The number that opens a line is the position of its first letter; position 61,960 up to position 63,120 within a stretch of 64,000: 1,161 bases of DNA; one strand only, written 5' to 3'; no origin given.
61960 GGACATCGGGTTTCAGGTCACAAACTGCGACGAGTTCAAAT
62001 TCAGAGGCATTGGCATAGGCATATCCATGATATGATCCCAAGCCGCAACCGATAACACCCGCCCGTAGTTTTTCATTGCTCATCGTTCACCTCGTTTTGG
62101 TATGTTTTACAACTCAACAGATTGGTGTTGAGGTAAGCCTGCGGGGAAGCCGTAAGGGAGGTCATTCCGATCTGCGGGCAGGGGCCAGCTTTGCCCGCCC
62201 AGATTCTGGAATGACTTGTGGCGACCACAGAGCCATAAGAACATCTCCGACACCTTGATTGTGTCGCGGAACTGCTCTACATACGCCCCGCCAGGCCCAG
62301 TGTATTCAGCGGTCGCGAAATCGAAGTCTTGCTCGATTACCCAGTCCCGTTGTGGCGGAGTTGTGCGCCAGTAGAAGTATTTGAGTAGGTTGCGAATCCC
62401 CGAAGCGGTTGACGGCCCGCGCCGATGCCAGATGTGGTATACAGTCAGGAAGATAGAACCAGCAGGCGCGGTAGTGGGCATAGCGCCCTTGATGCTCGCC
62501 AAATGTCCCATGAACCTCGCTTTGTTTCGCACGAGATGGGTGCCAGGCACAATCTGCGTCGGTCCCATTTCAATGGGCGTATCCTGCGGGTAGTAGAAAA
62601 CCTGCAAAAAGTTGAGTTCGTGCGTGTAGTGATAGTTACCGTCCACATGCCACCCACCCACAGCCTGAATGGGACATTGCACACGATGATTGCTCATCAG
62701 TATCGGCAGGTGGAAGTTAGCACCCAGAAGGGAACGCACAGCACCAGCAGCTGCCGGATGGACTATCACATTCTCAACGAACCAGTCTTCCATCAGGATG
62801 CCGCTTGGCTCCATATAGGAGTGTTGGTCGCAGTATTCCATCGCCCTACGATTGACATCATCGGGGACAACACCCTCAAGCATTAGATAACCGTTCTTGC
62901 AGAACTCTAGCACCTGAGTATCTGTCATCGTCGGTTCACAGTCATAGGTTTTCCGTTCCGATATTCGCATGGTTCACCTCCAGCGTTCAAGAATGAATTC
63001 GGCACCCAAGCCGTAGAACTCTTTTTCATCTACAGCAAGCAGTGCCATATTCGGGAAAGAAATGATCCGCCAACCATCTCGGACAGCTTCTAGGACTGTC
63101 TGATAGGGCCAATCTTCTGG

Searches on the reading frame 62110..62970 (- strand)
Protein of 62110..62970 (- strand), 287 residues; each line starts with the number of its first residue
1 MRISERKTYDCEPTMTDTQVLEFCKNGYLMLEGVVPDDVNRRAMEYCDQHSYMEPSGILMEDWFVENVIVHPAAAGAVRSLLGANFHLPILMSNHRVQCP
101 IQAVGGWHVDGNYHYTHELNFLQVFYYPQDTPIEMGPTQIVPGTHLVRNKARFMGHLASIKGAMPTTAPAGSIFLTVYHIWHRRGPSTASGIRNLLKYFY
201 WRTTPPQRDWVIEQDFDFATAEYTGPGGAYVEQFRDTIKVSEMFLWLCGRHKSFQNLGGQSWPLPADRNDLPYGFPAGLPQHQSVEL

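Call 58: search_protein_families(library=pfam, proteins=[window:62110-62970:-], max_evalue=0.001)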
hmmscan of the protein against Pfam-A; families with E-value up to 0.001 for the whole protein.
window:62110-62970:- (287 aa): 1 family
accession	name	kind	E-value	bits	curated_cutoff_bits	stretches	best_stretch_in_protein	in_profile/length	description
PF05721.19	PhyH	-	8.3e-08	33.2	22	1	66-193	62-211/213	Phytanoyl-CoA dioxygenase (PhyH)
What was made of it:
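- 62107..62970 (-): Fourth, divergent PhyH-family gene in the window. PF05721, 33.2 bits against a cut-off of 22 (call 58).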
